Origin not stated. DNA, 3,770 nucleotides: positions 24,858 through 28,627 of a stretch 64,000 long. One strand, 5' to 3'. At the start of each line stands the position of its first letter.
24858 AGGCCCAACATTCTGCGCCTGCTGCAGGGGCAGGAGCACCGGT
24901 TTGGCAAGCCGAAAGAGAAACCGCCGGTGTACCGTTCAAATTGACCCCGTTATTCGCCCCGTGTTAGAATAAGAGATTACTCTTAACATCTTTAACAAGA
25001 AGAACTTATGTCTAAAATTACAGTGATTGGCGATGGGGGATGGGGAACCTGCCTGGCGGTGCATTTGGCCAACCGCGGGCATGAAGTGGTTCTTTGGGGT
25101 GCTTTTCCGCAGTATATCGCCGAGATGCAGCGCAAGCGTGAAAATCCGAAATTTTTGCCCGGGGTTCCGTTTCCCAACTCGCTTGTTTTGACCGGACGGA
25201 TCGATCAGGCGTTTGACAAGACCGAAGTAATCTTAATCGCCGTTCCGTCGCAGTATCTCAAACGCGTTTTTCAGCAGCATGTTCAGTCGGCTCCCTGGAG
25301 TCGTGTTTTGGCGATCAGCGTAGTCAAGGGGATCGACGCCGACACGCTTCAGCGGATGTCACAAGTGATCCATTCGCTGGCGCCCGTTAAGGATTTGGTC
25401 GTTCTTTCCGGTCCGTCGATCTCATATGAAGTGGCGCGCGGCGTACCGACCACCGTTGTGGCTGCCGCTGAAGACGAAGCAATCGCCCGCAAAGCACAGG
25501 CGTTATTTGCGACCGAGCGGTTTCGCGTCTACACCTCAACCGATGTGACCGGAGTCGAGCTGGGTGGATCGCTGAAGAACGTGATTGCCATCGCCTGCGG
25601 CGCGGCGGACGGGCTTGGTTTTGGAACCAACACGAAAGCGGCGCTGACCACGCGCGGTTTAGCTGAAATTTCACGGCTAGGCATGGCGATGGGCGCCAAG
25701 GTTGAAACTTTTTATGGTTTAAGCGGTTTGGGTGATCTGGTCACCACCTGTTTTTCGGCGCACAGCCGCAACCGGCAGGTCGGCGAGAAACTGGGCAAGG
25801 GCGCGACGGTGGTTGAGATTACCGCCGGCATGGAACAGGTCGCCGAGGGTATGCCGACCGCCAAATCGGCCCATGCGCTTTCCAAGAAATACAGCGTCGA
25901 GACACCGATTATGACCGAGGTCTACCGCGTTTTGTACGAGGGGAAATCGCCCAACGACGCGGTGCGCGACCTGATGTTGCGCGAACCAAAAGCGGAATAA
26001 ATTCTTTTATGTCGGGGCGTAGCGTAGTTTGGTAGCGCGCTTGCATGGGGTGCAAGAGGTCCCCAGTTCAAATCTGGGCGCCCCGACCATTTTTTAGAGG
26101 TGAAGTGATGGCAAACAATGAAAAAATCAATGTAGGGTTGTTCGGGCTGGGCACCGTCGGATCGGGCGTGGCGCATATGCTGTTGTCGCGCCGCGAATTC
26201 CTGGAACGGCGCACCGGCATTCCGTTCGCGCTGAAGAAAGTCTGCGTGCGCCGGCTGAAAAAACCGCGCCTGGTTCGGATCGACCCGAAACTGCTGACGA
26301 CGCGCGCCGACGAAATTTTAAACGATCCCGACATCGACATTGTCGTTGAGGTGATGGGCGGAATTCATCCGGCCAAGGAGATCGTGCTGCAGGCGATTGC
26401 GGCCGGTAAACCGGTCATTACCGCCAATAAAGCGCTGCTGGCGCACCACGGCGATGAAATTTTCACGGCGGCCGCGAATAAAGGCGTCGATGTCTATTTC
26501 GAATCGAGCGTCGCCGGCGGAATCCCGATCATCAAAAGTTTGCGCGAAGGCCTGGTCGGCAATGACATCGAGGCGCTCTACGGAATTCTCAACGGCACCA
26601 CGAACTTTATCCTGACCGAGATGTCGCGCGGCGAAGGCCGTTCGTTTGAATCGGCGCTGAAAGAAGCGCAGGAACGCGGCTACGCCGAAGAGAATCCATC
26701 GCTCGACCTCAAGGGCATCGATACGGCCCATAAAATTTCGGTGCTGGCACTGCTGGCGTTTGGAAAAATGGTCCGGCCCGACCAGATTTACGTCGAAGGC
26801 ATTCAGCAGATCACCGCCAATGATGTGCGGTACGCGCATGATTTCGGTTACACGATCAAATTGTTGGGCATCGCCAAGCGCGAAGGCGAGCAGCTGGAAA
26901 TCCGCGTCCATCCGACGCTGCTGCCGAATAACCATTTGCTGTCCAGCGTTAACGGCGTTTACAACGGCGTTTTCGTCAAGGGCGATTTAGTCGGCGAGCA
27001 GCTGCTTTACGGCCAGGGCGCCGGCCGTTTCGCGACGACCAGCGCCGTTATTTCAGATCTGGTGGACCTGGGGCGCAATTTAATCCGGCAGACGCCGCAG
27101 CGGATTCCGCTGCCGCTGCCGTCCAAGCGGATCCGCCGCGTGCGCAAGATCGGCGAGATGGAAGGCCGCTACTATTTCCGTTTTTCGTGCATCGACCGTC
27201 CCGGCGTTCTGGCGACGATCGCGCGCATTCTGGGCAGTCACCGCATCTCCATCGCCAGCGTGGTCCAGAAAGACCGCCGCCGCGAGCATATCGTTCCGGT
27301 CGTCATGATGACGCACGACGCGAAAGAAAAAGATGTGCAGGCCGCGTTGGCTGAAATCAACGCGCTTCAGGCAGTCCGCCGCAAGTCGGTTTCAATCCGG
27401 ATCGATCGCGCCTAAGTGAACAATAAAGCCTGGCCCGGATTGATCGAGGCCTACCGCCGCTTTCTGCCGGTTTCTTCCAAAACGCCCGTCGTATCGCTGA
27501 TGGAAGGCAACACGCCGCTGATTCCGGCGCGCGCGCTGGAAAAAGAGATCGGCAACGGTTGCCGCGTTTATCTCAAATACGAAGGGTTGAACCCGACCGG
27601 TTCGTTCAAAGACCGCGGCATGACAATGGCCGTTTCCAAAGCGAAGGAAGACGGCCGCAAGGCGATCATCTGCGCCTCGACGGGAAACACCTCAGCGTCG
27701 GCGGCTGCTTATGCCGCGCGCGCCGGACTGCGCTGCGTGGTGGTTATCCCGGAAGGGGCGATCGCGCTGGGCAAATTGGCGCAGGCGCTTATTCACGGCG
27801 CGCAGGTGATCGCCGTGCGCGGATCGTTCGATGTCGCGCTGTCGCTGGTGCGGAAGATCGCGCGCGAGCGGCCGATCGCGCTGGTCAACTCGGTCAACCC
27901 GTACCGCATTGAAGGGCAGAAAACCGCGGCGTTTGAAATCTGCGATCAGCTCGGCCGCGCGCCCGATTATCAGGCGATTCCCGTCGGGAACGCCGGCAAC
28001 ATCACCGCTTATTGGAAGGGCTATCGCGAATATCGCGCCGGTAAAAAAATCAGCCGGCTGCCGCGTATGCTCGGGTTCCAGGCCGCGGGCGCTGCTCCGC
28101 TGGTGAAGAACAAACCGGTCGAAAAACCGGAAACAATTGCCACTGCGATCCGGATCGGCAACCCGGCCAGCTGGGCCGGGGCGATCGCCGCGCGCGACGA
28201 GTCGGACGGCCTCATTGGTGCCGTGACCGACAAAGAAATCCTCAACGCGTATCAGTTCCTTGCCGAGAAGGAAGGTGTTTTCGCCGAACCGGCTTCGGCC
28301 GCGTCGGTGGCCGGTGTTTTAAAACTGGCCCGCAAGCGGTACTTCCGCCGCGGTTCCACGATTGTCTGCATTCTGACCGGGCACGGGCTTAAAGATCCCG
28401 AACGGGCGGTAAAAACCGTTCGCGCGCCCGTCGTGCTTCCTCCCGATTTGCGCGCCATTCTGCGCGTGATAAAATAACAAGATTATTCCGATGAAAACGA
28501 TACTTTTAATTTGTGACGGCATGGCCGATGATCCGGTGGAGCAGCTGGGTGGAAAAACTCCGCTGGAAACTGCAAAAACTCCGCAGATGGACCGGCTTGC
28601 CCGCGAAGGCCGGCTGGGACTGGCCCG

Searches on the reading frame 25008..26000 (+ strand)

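Call 3: search_protein_families(library=pfam, proteins=[window:25008-26000:+])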
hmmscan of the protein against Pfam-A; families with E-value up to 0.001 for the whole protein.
window:25008-26000:+ (330 aa): 5 families
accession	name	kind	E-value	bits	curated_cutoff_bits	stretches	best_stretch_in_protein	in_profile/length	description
PF07479.19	NAD_Gly3P_dh_C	-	7.5e-59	198.4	25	1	179-319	1-141/142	NAD-dependent glycerol-3-phosphate dehydrogenase C-terminus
PF01210.29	NAD_Gly3P_dh_N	-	4.3e-45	154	23.1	1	3-159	1-157/158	NAD-dependent glycerol-3-phosphate dehydrogenase N-terminus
PF20618.3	GPD_NAD_C_bact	-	4.1e-21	75.7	27.6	1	239-305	1-66/66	Bacterial GPD, NAD-dependent C-terminal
PF03807.23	F420_oxidored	-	4.5e-06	27.6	21.6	1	3-107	1-93/94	NADP oxidoreductase coenzyme F420-dependent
PF02558.23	ApbA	-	0.0002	21.5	22.2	1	4-90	1-85/150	Ketopantoate reductase PanE/ApbA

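Call 4: search_protein_families(library=ncbifam, proteins=[window:25008-26000:+])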
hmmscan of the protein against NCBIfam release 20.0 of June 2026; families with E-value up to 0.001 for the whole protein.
window:25008-26000:+ (330 aa): 15 families
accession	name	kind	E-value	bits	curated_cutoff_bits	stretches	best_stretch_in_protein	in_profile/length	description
NF000942.0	PRK00094.1-4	subfamily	2e-127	425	257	1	1-330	2-332/334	NAD(P)H-dependent glycerol-3-phosphate dehydrogenase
NF000941.0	PRK00094.1-3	equivalog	6.7e-115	383.9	423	1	1-330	1-332/336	NAD(P)H-dependent glycerol-3-phosphate dehydrogenase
NF000940.0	PRK00094.1-2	subfamily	2.4e-108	362.6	202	1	3-330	2-328/330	NAD(P)H-dependent glycerol-3-phosphate dehydrogenase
NF011211.0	PRK14618.1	equivalog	1e-97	327.3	489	1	2-330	5-328/328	NAD(P)H-dependent glycerol-3-phosphate dehydrogenase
NF000939.0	PRK00094.1-1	equivalog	3.5e-97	325.5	473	1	3-330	7-335/339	NAD(P)H-dependent glycerol-3-phosphate dehydrogenase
NF009098.0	PRK12439.1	equivalog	3e-91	306.3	436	1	2-327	8-332/341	NAD(P)H-dependent glycerol-3-phosphate dehydrogenase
NF000946.0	PRK00094.2-4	equivalog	6.3e-90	301.6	455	1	3-329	6-331/342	NAD(P)H-dependent glycerol-3-phosphate dehydrogenase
NF011212.0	PRK14619.1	equivalog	3.5e-84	282.6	377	1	65-330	42-307/309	NAD(P)H-dependent glycerol-3-phosphate dehydrogenase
NF000944.0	PRK00094.2-2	equivalog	4.7e-72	242.9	603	1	3-323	22-340/371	NAD(P)H-dependent glycerol-3-phosphate dehydrogenase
NF011213.0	PRK14620.1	equivalog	3.1e-70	236.9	478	1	3-323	2-325/326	NAD(P)H-dependent glycerol-3-phosphate dehydrogenase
NF000943.0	PRK00094.2-1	equivalog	1e-65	222.2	400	1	3-325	2-295/296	NAD(P)H-dependent glycerol-3-phosphate dehydrogenase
TIGR03376.1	glycerol3P_DH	equivalog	3.4e-65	220.4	285.5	1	3-317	1-337/342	glycerol-3-phosphate dehydrogenase (NAD(+))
NF000945.0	PRK00094.2-3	equivalog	2.2e-48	165.7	491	1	3-323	2-347/352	NAD(P)H-dependent glycerol-3-phosphate dehydrogenase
NF000947.0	PRK00094.2-5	equivalog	2.7e-48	165.1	251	1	2-311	5-316/323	NAD(P)H-dependent glycerol-3-phosphate dehydrogenase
TIGR03026.1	NDP-sugDHase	subfamily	0.00013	20.9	189.8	1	2-83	1-88/413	nucleotide sugar dehydrogenase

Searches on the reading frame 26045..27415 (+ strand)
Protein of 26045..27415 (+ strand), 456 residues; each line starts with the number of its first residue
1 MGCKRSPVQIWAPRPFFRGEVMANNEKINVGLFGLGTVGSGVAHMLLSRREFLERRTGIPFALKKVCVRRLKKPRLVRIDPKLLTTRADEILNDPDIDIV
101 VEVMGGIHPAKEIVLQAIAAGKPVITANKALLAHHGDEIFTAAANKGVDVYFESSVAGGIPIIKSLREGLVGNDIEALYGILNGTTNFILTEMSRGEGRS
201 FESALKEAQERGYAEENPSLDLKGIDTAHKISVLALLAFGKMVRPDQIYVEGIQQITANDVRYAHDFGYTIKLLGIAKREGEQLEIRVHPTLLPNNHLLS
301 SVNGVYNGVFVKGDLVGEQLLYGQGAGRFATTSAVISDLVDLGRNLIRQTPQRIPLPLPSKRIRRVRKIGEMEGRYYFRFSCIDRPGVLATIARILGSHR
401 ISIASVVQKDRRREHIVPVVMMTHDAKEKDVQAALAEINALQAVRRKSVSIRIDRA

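Call 3: search_protein_families(library=pfam, proteins=[window:26045-27415:+])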
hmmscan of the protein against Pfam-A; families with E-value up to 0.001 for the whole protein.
window:26045-27415:+ (456 aa): 4 families
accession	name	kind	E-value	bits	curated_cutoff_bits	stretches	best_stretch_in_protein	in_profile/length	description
PF00742.24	Homoserine_dh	-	3.2e-62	209.9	22.9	1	161-340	1-173/173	Homoserine dehydrogenase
PF03447.22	NAD_binding_3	-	3.2e-23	83.1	24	1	34-153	1-116/116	Homoserine dehydrogenase, NAD binding domain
PF01842.31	ACT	-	1.4e-12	47.6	27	1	377-441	2-64/66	ACT domain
PF22629.2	ACT_AHAS_ss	-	0.00087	19.9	27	0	384-445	7-66/67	AHAS small subunit-like ACT domain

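Call 4: search_protein_families(library=ncbifam, proteins=[window:26045-27415:+])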
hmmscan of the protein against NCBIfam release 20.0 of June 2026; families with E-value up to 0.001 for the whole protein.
window:26045-27415:+ (456 aa): 9 families
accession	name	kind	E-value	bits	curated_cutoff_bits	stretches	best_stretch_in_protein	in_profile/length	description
NF004976.0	PRK06349.1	subfamily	1.9e-160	534.7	205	1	25-454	2-427/430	homoserine dehydrogenase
NF004912.0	PRK06270.1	equivalog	8.3e-78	262.2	373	1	27-344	3-338/343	homoserine dehydrogenase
NF006235.0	PRK08374.1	equivalog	8.2e-59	199.3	451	1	88-341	83-327/336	homoserine dehydrogenase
NF005290.0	PRK06813.1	equivalog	1.2e-39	136.3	286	1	108-345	102-339/346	homoserine dehydrogenase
NF005002.0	PRK06392.1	equivalog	1.3e-25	90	296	1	87-259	76-248/329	homoserine dehydrogenase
NF006959.0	PRK09436.1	equivalog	2.8e-20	72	726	1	116-253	566-704/819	bifunctional aspartate kinase/homoserine dehydrogenase I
NF007003.0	PRK09466.1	subfamily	2.5e-13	49.4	582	1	22-253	453-698/810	bifunctional aspartate kinase/homoserine dehydrogenase II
NF006352.0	PRK08577.1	equivalog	4.4e-05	23.5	140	1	379-446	60-131/136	hypothetical protein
TIGR01327.1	PGDH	equivalog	0.00019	20.3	454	0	378-444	454-520/525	phosphoglycerate dehydrogenase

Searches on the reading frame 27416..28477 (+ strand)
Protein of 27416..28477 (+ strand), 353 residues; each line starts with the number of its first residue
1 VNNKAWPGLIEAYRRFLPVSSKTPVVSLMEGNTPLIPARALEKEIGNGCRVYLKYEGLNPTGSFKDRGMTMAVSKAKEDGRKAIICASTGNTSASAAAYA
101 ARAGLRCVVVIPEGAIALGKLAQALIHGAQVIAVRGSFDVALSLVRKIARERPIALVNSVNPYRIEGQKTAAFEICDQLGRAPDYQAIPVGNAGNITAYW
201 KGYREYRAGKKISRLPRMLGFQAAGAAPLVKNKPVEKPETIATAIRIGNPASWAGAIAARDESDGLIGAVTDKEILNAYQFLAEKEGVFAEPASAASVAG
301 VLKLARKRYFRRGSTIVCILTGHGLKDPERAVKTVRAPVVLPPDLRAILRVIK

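Call 3: search_protein_families(library=pfam, proteins=[window:27416-28477:+])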
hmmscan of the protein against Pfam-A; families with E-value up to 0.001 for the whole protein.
window:27416-28477:+ (353 aa): 1 family
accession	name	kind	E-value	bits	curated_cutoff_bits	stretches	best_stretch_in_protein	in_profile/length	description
PF00291.31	PALP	-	1.7e-80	270.9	35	1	26-322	1-295/295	Pyridoxal-phosphate dependent enzyme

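Call 4: search_protein_families(library=ncbifam, proteins=[window:27416-28477:+])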
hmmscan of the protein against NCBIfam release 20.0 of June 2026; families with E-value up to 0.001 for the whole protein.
window:27416-28477:+ (353 aa): 46 families (the best 25 are shown)
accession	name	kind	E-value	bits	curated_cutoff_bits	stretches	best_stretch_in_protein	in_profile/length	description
TIGR00260.1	thrC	equivalog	5.2e-98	328.3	167.1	1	10-329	1-340/340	threonine synthase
NF004170.0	PRK05638.1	equivalog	6.4e-63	212.8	421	1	12-329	48-360/442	threonine synthase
NF006050.0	PRK08197.1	equivalog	3.4e-62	210.5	303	1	12-332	60-389/406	threonine synthase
NF006205.0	PRK08329.1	equivalog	4.3e-47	160.8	358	1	13-326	46-345/347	threonine synthase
NF004996.0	PRK06381.1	equivalog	3.3e-44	151.2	266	1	31-323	14-317/319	threonine synthase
NF005035.0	PRK06450.1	equivalog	1e-35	123.2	301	1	25-326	51-336/338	threonine synthase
TIGR01127.1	ilvA_1Cterm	equivalog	1.7e-31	109.6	378.75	1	33-322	1-283/380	threonine ammonia-lyase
NF005600.0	PRK07334.1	equivalog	1.3e-26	93.1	496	1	32-322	28-309/408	threonine ammonia-lyase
NF006390.0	PRK08639.1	equivalog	1e-25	90.6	421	1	32-323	25-313/418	threonine ammonia-lyase IlvA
TIGR02079.1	THD1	equivalog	6.2e-23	81.2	440.55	1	31-323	15-305/410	threonine ammonia-lyase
NF005292.0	PRK06815.1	equivalog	1e-22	80.6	371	1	33-196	22-183/320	threonine/serine dehydratase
TIGR03844.1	cysteate_syn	equivalog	4.2e-22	78.5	324.9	1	56-335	92-390/398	cysteate synthase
NF005454.0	PRK07048.1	equivalog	5.4e-22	78.3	452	1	31-312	24-301/324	threo-3-hydroxy-L-aspartate ammonia-lyase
NF005680.0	PRK07476.1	equivalog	1.7e-21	76.6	413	1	32-326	23-312/326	hydroxyectoine utilization dehydratase EutB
NF006094.0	PRK08246.1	subfamily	2.5e-21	76.4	331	1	32-321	23-300/310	serine/threonine dehydratase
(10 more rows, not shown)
